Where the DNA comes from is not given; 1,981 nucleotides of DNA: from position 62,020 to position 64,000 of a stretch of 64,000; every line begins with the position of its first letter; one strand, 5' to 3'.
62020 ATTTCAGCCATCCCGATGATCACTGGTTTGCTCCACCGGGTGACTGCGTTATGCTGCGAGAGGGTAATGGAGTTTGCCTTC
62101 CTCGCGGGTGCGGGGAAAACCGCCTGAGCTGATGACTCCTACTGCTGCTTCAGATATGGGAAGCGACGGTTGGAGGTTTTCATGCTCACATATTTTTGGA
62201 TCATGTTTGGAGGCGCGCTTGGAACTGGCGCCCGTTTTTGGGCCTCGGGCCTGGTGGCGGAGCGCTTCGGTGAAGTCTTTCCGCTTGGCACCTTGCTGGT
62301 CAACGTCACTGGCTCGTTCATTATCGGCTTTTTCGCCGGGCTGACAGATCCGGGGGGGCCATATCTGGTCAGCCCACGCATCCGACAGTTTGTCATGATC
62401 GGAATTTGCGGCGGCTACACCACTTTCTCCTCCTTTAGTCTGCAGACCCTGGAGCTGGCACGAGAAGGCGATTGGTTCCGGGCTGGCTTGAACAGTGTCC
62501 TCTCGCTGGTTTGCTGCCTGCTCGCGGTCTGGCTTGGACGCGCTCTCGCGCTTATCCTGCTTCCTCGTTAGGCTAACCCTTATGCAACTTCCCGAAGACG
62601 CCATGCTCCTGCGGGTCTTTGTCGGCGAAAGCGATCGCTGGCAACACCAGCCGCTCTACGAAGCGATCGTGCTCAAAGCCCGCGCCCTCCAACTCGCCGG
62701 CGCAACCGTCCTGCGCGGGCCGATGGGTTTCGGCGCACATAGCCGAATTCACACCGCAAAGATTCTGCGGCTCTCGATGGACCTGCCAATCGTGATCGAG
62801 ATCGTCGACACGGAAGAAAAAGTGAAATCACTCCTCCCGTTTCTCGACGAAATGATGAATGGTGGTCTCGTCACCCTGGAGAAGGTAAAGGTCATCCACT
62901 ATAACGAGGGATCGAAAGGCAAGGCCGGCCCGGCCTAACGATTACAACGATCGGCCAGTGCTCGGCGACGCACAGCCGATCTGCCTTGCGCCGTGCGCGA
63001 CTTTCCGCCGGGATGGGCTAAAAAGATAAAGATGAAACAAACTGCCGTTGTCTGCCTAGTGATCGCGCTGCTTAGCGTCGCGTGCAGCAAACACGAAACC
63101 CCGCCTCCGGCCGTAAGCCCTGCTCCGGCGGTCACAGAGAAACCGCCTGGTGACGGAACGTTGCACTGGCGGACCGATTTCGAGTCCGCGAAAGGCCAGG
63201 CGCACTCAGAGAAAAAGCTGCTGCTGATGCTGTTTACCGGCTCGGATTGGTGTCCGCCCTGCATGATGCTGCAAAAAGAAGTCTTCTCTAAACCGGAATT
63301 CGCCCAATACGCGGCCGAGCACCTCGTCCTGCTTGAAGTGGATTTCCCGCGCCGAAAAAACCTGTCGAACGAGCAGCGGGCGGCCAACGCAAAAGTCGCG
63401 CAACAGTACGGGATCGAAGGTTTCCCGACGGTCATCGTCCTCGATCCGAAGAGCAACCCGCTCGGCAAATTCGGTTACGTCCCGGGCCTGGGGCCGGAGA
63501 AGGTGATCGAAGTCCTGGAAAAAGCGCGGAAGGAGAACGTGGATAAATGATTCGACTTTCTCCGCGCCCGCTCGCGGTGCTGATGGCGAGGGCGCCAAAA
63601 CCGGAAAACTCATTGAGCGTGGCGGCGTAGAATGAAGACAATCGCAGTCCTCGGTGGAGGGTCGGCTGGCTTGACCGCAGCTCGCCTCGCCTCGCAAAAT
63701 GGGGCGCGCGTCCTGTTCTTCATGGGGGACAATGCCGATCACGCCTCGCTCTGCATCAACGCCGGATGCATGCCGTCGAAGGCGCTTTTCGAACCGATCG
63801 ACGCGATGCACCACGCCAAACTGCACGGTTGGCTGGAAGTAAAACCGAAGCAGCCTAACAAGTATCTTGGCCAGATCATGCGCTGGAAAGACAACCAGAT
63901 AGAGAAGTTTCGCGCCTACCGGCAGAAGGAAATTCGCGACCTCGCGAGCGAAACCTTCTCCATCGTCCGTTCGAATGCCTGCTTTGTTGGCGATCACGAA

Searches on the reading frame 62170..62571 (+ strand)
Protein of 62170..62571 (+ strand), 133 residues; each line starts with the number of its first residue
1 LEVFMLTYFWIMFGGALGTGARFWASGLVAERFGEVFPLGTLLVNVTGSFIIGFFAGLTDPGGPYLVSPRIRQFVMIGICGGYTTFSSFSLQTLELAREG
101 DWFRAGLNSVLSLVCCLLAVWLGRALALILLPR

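Call 18: search_protein_families(library=pfam, proteins=[window:62170-62571:+])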
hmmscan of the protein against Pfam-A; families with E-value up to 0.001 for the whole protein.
window:62170-62571:+ (133 aa): 1 family
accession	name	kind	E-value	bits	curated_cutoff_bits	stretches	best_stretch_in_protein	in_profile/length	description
PF02537.21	CRCB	-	6.1e-30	104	32.9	1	10-123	2-102/103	CrcB-like protein, Camphor Resistance (CrcB)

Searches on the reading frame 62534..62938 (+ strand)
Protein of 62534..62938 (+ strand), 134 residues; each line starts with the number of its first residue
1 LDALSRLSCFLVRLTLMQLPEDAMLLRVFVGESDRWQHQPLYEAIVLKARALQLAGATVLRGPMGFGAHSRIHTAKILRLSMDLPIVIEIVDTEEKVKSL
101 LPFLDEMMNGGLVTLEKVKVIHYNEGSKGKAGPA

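Call 18: search_protein_families(library=pfam, proteins=[window:62534-62938:+])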
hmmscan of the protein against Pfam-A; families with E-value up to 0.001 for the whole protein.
window:62534-62938:+ (134 aa): 1 family
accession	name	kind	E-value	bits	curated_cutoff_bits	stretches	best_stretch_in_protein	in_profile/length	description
PF02641.20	DUF190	-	9.5e-42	141.7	23.4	1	25-120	2-97/97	Uncharacterized ACR, COG1993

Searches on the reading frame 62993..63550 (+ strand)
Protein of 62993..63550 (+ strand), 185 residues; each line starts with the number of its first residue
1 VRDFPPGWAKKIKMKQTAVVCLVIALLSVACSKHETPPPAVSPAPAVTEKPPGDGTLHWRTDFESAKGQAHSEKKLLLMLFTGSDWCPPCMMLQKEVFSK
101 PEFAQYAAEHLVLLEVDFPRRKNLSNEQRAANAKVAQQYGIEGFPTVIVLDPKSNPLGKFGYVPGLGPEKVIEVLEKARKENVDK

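Call 18: search_protein_families(library=pfam, proteins=[window:62993-63550:+])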
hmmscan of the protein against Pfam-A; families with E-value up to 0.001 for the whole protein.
window:62993-63550:+ (185 aa): 5 families
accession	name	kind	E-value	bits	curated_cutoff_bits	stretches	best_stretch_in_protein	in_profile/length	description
PF13899.12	Thioredoxin_7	-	2.2e-13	50.6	27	1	59-152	2-83/83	Thioredoxin-like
PF13098.12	Thioredoxin_2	-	3.3e-13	50.3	27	1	71-164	2-96/104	Thioredoxin-like domain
PF03190.21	Thioredox_DsbH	-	6.7e-09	36.3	27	1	57-167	20-126/163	Protein of unknown function, DUF255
PF00085.26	Thioredoxin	-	8.2e-06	26.2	23.5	1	72-151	16-80/103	Thioredoxin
PF13905.12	Thioredoxin_8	-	0.00016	22.4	27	0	78-153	4-91/94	Thioredoxin-like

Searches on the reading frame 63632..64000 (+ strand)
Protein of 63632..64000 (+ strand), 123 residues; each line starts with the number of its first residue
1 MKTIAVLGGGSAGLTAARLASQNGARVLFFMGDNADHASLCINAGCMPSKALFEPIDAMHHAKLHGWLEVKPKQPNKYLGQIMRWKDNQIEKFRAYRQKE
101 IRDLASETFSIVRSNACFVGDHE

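Call 18: search_protein_families(library=pfam, proteins=[window:63632-64000:+])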
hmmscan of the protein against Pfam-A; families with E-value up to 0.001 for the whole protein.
window:63632-64000:+ (123 aa): 3 families
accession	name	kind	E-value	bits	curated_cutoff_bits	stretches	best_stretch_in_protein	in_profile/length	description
PF07992.20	Pyr_redox_2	-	2.3e-08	34.3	26.1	1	3-119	2-86/291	Pyridine nucleotide-disulphide oxidoreductase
PF01134.28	GIDA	-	1.8e-05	24.4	22.1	1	4-51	2-45/391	Glucose inhibited division protein A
PF03486.20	HI0933_like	-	0.00059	19.8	50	0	3-30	2-29/244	HI0933-like protein Rossmann domain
